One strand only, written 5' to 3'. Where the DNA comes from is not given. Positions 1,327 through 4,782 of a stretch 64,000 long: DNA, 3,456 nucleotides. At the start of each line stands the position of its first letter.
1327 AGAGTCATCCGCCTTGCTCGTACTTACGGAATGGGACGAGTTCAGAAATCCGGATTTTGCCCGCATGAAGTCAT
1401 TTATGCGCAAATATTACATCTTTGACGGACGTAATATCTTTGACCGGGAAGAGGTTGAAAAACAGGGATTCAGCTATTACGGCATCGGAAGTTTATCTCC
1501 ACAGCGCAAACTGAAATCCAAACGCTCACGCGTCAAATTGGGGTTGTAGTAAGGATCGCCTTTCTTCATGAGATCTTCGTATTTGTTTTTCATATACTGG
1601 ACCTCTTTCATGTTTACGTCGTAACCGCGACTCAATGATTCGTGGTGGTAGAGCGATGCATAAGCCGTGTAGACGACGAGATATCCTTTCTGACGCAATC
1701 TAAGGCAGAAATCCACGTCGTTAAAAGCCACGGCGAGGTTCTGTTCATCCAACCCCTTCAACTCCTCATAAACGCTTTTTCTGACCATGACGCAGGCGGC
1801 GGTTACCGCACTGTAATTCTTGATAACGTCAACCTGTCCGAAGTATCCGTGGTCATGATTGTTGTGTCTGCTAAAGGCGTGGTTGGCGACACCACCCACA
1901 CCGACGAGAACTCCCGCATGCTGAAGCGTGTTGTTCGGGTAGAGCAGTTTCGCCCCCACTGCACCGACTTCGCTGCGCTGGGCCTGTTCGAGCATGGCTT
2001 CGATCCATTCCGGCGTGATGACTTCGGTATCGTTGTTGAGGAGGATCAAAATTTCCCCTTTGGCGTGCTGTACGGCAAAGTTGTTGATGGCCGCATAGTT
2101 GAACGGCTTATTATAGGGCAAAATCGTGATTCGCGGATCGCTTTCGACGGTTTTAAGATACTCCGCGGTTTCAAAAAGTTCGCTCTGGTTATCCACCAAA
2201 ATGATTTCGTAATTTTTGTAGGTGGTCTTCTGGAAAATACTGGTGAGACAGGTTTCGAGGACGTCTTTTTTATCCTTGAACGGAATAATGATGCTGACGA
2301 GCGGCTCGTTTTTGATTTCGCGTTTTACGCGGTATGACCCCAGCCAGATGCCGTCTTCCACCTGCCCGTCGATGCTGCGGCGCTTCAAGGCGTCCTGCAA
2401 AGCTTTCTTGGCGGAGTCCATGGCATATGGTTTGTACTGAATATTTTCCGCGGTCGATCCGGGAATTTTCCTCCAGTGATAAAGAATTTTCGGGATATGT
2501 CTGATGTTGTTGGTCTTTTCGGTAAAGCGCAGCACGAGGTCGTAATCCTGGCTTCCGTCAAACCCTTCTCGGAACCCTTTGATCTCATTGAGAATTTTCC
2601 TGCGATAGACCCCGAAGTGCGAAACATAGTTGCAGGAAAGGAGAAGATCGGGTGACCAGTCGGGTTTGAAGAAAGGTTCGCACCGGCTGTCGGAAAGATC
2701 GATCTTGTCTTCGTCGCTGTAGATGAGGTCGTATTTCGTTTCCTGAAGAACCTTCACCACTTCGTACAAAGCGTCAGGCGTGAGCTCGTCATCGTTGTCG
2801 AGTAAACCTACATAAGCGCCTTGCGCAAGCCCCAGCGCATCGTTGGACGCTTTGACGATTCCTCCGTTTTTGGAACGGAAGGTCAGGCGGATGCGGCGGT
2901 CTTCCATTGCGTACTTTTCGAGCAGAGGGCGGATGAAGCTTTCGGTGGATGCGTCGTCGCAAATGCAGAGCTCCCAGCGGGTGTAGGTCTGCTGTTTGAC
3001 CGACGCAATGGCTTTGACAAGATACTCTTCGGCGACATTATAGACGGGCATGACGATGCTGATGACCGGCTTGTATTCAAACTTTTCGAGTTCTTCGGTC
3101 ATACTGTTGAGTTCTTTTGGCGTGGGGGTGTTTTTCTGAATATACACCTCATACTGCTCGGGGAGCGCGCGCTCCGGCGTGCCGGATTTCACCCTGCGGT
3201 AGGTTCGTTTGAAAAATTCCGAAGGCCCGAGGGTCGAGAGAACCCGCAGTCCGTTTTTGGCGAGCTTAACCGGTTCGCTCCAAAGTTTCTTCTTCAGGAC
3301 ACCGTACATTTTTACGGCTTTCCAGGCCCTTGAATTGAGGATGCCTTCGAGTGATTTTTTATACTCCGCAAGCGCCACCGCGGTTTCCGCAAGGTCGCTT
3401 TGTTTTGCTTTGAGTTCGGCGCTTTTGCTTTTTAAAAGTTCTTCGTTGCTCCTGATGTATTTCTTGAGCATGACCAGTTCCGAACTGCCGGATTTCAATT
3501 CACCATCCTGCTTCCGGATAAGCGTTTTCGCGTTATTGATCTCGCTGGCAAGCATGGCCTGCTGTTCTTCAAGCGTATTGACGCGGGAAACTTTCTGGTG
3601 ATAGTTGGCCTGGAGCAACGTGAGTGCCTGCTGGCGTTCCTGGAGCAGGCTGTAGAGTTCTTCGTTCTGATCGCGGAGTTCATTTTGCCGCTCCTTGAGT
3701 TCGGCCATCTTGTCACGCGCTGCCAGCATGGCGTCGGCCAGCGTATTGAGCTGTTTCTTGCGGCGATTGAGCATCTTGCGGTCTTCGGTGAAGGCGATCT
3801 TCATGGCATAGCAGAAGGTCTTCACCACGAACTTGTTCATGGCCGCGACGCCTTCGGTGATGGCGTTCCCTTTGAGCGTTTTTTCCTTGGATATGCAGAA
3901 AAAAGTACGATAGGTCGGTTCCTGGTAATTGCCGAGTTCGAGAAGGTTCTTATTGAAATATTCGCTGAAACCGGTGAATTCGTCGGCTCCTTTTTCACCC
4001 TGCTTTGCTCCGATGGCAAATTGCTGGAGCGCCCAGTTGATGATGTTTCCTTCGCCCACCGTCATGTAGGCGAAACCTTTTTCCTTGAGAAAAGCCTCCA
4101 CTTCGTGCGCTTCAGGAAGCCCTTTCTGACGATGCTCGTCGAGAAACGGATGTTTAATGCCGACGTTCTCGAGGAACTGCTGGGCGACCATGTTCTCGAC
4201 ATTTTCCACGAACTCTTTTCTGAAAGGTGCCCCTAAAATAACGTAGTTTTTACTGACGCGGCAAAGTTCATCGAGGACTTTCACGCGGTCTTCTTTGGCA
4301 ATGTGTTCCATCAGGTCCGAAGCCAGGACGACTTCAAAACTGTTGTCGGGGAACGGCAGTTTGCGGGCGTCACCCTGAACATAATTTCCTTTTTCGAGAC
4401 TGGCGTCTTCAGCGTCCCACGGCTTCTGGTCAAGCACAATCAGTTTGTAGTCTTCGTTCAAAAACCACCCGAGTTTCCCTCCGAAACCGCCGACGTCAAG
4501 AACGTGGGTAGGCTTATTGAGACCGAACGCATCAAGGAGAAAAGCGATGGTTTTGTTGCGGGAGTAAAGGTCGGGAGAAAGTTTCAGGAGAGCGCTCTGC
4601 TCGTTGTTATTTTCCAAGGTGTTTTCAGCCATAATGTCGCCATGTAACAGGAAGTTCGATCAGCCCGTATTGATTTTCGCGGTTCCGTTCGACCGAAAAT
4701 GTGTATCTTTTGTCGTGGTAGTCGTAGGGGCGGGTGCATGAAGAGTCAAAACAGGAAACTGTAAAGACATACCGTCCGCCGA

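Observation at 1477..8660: ABC-transporter-dependent glycan operon whose terminator, coiled-coil ruler and polymerase are fused in one 1051-aa protein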

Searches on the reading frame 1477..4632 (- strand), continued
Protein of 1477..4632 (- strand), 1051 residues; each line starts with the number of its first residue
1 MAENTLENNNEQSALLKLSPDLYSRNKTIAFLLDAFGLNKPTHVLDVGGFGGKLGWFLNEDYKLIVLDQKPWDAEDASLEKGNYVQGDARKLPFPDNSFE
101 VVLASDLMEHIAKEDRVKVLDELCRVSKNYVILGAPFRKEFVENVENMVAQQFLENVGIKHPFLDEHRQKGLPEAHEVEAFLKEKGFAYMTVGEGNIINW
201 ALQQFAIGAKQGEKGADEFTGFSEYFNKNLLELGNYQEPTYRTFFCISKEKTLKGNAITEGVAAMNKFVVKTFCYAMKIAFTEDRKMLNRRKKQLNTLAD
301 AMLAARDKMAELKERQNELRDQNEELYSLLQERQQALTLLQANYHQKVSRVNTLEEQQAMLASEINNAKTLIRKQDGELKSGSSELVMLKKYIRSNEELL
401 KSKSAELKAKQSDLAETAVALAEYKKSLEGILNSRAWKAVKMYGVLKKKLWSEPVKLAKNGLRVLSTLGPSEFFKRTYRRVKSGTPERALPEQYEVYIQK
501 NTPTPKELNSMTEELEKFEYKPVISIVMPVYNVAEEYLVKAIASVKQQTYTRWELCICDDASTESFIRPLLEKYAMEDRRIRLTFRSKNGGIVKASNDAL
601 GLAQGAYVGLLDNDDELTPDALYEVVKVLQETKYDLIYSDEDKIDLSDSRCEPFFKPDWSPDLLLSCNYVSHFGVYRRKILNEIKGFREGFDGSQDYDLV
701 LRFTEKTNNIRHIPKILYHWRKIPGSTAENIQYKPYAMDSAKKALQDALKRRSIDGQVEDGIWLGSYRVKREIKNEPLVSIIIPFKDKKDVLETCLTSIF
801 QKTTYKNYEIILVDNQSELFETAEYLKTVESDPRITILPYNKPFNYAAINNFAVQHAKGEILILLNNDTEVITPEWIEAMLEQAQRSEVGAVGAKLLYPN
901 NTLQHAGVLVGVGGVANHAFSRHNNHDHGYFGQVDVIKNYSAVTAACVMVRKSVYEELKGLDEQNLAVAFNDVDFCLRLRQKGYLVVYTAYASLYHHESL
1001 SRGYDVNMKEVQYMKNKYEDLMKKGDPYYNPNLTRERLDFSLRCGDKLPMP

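Call 46: fold_search(model_id=the predicted structure, library=pdb)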
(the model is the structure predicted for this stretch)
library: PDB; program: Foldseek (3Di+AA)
matches with E <= 10: 1626; with E <= 0.001: 725
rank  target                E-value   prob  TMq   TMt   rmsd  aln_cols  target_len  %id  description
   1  2z86_B                1.9e-20  1.00  0.20  0.32  22.0       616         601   18  Crystal structure of chondroitin polymerase from Escherichia coli strain K4 (K4CP) complexed with UDP-GlcUA and UDP (released 2008-09-16)
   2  2z86_D                2.1e-20  1.00  0.18  0.30  22.3       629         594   16  Crystal structure of chondroitin polymerase from Escherichia coli strain K4 (K4CP) complexed with UDP-GlcUA and UDP (released 2008-09-16)
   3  2z87_B                2.7e-20  1.00  0.18  0.31  21.9       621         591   16  Crystal structure of chondroitin polymerase from Escherichia coli strain K4 (K4CP) complexed with UDP-GalNAc and UDP (released 2008-09-16)
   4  2z86_C                4.1e-19  1.00  0.19  0.32  22.9       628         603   18  Crystal structure of chondroitin polymerase from Escherichia coli strain K4 (K4CP) complexed with UDP-GlcUA and UDP (released 2008-09-16)
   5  2z87_A                2.2e-18  1.00  0.19  0.32  21.8       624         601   16  Crystal structure of chondroitin polymerase from Escherichia coli strain K4 (K4CP) complexed with UDP-GalNAc and UDP (released 2008-09-16)
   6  2z86_A                4.7e-18  1.00  0.18  0.31  21.9       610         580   17  Crystal structure of chondroitin polymerase from Escherichia coli strain K4 (K4CP) complexed with UDP-GlcUA and UDP (released 2008-09-16)
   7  8vh8_A                1.6e-16  1.00  0.17  0.32  22.8       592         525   13  Crystal structure of heparosan synthase 2 from Pasteurella multocida at 2.85 A (released 2024-09-04)
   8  8vh8_D                1.7e-16  1.00  0.17  0.32  23.2       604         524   13  Crystal structure of heparosan synthase 2 from Pasteurella multocida at 2.85 A (released 2024-09-04)
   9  8vh7_B                3.0e-16  1.00  0.17  0.32  23.1       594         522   13  Crystal structure of heparosan synthase 2 from Pasteurella multocida at 1.98 A (released 2024-07-24)
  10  8vh8_B                3.8e-16  1.00  0.17  0.33  23.1       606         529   13  Crystal structure of heparosan synthase 2 from Pasteurella multocida at 2.85 A (released 2024-09-04)
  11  8vh8_C                6.2e-16  1.00  0.17  0.31  23.3       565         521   13  Crystal structure of heparosan synthase 2 from Pasteurella multocida at 2.85 A (released 2024-09-04)
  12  8viw_A                1.1e-15  1.00  0.17  0.31  23.4       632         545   13  Cryo-EM structure of heparosan synthase 2 from Pasteurella multocida with polysaccharide in the GlcNAc-T active site (released 2024-07-24)
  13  8vh7_A                2.1e-15  1.00  0.18  0.34  23.1       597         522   13  Crystal structure of heparosan synthase 2 from Pasteurella multocida at 1.98 A (released 2024-07-24)
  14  6yv7_B                3.1e-13  1.00  0.19  0.54   9.3       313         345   17  Mannosyltransferase PcManGT from Pyrobaculum calidifontis (released 2020-07-22)
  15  7ui6_A                1.6e-12  1.00  0.17  0.27  27.1       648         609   11  CryoEM structure of LARGE1 from C1 reconstruction (released 2023-03-08)
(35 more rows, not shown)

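Call 69: search_protein_families(library=ncbifam, proteins=[L001:16869-17846:-, L001:17941-19071:+, L001:19075-19713:+, L001:19734-21734:+], max_evalue=0.00001)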
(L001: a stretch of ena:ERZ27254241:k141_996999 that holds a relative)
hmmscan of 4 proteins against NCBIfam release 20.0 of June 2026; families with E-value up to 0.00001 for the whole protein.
L001:16869-17846:- (325 aa): 22 families
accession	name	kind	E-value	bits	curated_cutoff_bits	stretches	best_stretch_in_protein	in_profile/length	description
TIGR01181.1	dTDP_gluc_dehyt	equivalog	2e-37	129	365.1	1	2-324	1-312/321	dTDP-glucose 4,6-dehydratase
TIGR04180.1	EDH_00030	hypoth_equivalog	4.4e-35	121.2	475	1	3-277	1-260/297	NAD-dependent 4,6-dehydratase LegB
TIGR01179.1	galE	equivalog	4.7e-30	104.5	262.3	1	2-321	1-323/332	UDP-glucose 4-epimerase GalE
NF011728.1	PRK15181.1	equivalog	2.6e-24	85.9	760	1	2-323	17-337/348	Vi polysaccharide biosynthesis UDP-N-acetylglucosaminuronic acid C-4 epimerase TviC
NF008872.0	PRK11908.1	equivalog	3.1e-24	85.7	294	1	2-273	3-271/349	bifunctional UDP-4-keto-pentose/UDP-xylose synthase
TIGR02197.1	heptose_epim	equivalog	2.2e-23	82.9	274.6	1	3-320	1-310/316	ADP-glyceromanno-heptose 6-epimerase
NF005998.1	PRK08125.1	equivalog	3.7e-23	81.8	777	1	2-323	317-649/649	bifunctional UDP-4-amino-4-deoxy-L-arabinose formyltransferase/UDP-glucuronic acid oxidase ArnA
NF007582.0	PRK10217.1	equivalog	1.3e-20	73.8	698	1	2-272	3-269/355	dTDP-glucose 4,6-dehydratase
NF047922.1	GDPFucSynFcl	equivalog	6.5e-19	68.5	500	1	101-323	73-301/308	GDP-L-fucose synthase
NF007490.0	PRK10084.1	subfamily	1.3e-18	67.1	649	1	1-323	1-334/361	dTDP-glucose 4,6-dehydratase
NF007956.0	PRK10675.1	subfamily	1.2e-13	50.9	394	1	1-194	1-183/338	UDP-glucose 4-epimerase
NF042422.1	oxyalk_red_OleD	equivalog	4.2e-12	46.1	580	0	1-30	1-30/329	2-alkyl-3-oxoalkanoate reductase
NF041015.1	UDPsulfquin_syn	equivalog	5.9e-12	45.2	575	1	201-296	236-331/384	UDP-sulfoquinovose synthase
TIGR02622.1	CDP_4_6_dhtase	equivalog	1.3e-10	41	278.45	1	2-324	6-331/352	CDP-glucose 4,6-dehydratase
NF008360.0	PRK11150.1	equivalog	4.2e-10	39.3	452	1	3-277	2-258/310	ADP-glyceromanno-heptose 6-epimerase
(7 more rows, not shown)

L001:17941-19071:+ (376 aa): 19 families
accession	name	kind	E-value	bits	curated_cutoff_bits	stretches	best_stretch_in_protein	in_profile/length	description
TIGR03937.1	PgaC_IcaA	equivalog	3e-22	79.2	422.3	1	3-117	44-161/407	poly-beta-1,6-N-acetyl-D-glucosamine synthase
NF007482.0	PRK10073.1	equivalog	2.7e-17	62.8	423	1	3-119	5-124/334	glycosyltransferase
TIGR03111.1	glyc2_xrt_Gpos1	hypoth_equivalog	4.6e-17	61.9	363.95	1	3-180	48-227/439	TIGR03111 family XrtG-associated glycosyltransferase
NF047683.1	TeichurnBiosyTuaG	equivalog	3.2e-15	56.5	400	1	2-115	4-120/252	teichuronic acid biosynthesis protein TuaG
NF041875.1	EPS_EpsD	equivalog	2.7e-13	50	370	1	6-108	1-106/325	exopolysaccharide biosynthesis glycosyltransferase EpsD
TIGR03965.1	mycofact_glyco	equivalog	1.4e-11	43.9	280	1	4-120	74-192/467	mycofactocin biosynthesis glycosyltransferase MftF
NF050050.1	ProtGlycPglI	equivalog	3.2e-11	43.2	500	1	4-109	2-111/306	GalNAc(5)-diNAcBac-PP-undecaprenol beta-1,3-glucosyltransferase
NF041394.1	GtaseAglG_Halo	equivalog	4.2e-11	42.7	440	1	6-121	3-121/304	glucosyl-dolichyl phosphate glucuronosyltransferase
NF038302.1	EPS_HpsE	equivalog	6.3e-11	41.8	300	1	7-194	4-188/307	hormogonium polysaccharide biosynthesis glycosyltransferase HpsE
TIGR04283.1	glyco_like_mftF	equivalog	2.7e-10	40.2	182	1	6-128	1-115/221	TIGR04283 family arsenosugar biosynthesis glycosyltransferase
NF053739.1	GlytfEpsEBac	equivalog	7.1e-10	38.3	450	1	4-123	1-124/265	glycosyltransferase EpsE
NF038299.1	EPS_HpsN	equivalog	1.4e-09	37.4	425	1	4-129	1-130/317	hormogonium polysaccharide biosynthesis glycosyltransferase HpsN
TIGR01556.1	rhamnosyltran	subfamily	3.2e-09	36.4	200.55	0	20-152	11-141/281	rhamnosyltransferase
TIGR04440.1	glyco_TIGR04440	domain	8.4e-08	32.2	70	1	6-140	2-136/215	TIGR00180 family glycosyltransferase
TIGR04242.1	nodulat_NodC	equivalog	1.1e-07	31.2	550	1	3-181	47-219/395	chitooligosaccharide synthase NodC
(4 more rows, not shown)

L001:19075-19713:+ (212 aa): 10 families
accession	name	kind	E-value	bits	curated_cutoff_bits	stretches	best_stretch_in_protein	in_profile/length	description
TIGR03025.1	EPS_sugtrans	subfamily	2.4e-87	294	295.55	1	10-212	238-445/445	exopolysaccharide biosynthesis polyprenyl glycosylphosphotransferase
TIGR03023.1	WcaJ_sugtrans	equivalog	1.1e-71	242.5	410.75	1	15-212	248-453/453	undecaprenyl-phosphate glucose phosphotransferase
TIGR03022.1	WbaP_sugtrans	subfamily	9.1e-68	229.5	403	1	16-212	245-456/456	undecaprenyl-phosphate galactose phosphotransferase WbaP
NF052601.1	undeca_RfbP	equivalog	5e-60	202.8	330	2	101-210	131-242/244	undecaprenyl-phosphate galactose phosphotransferase family protein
TIGR03013.1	EpsB_2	subfamily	4.5e-57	194.1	393.35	1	27-211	252-442/443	TIGR03013 family XrtA/PEP-CTERM system glycosyltransferase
NF041877.1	EPS_EpsZ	equivalog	3.8e-55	187.4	800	1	15-211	251-458/459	exopolysaccharide biosynthesis polyisoprenyl-phosphate hexose-1-phosphate transferase EpsZ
NF007518.0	PRK10124.1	equivalog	5.4e-41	140.8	684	1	29-212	273-464/464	undecaprenyl-phosphate glucose phosphotransferase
NF011751.0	PRK15204.1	equivalog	9.9e-40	136.5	907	1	29-212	279-476/476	undecaprenyl-phosphate galactose phosphotransferase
NF050817.1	PolSacchBiosHfsE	equivalog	1.8e-39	135.8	750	1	28-206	270-460/467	polysaccharide biosynthesis protein HfsE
NF045514.1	glycotran_HepC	equivalog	1.3e-25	90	140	1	20-138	107-211/220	heterocyst development glycosyltransferase HepC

L001:19734-21734:+ (666 aa): 2 families
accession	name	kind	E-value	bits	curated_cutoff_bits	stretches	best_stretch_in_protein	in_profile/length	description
TIGR00947.1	2A73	equivalog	6.6e-11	41.9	366.4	1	54-434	49-396/425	IctB family putative bicarbonate transporter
TIGR04370.1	glyco_rpt_poly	subfamily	1e-07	31.3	40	1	81-294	16-233/396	oligosaccharide repeat unit polymerase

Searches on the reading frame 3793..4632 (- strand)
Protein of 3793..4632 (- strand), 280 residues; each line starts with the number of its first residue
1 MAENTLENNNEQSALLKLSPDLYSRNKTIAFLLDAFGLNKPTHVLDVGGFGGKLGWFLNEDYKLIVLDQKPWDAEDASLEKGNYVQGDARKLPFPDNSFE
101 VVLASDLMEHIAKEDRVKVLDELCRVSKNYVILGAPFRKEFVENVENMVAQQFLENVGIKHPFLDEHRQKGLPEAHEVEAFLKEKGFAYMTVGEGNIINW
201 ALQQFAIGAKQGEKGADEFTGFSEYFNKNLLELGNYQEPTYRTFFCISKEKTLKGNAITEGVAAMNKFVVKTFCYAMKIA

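Call 55: search_protein_representatives(protein=window:3793-4632:-)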
Query: 280 residues. Proteins with E-value up to 0.001 (for the whole library): 4191; up to 1e-10: 1230; up to 1e-30: 47. The best 150 are listed.
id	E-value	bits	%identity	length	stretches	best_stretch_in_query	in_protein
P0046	1.4e-61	224.9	43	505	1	11-260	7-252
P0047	1.4e-59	218.3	47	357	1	12-268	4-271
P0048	1.8e-54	201.6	43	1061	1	9-269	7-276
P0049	1.1e-52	195.8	42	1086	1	12-273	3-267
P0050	5.5e-52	193.4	38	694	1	14-280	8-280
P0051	1.3e-51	192.1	46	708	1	88-280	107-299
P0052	1.6e-46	175.5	37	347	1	17-267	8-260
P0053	4.1e-44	167.6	43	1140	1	16-253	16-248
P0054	5.9e-44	167.1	38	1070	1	13-274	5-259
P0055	2.5e-42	161.7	42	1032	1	18-255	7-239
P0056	5.0e-41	157.5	37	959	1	9-252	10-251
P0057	3.6e-40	154.7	40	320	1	18-256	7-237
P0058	1.5e-38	149.4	41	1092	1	16-253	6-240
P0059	6.4e-38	147.3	38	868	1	10-257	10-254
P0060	1.0e-37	146.6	37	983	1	15-256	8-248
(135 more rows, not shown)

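Call 75: search_solved_structures(query=window:3793-4632:-, max_evalue=5)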
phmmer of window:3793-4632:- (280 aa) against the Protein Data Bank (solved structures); distinct sequences matched with E-value up to 5: 19.
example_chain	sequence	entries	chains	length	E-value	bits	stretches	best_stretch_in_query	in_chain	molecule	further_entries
2avn_A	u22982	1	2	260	6.2e-08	35.8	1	28-126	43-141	ubiquinone/menaquinone biosynthesis methyltransferase-related protein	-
2p8j_A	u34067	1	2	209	0.0001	25.2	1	41-128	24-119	S-adenosylmethionine-dependent methyltransferase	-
6uv6_A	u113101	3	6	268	0.0039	20.1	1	81-134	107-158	D-glucose O-methyltransferase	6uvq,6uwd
1ve3_A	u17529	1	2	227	0.01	18.7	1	24-128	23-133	hypothetical protein PH0226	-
1xxl_A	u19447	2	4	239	0.012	18.5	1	74-128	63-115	YcgJ protein | ycgJ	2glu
3cc8_A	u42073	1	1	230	0.016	18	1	43-123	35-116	Putative methyltransferase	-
3l8d_A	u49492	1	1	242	0.02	17.7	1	38-129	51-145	Methyltransferase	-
8zc8_A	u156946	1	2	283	0.037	16.8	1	74-128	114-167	MitM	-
21zq_A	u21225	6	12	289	0.038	16.8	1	74-128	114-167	MitM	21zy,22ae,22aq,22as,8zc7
6uak_A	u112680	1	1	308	0.041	16.7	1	74-136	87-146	SAM dependent methyltransferase LahSB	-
1vl5_A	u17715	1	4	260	0.12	15.1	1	21-111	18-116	unknown conserved protein BH2331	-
2gh1_A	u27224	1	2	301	0.33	13.7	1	9-58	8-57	Methyltransferase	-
8bic_A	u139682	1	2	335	0.4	13.5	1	25-127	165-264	methyltransferase Plu4891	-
3bus_A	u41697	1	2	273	0.73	12.6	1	83-128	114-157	Methyltransferase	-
4pne_A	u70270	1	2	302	0.79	12.5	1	86-135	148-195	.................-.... protein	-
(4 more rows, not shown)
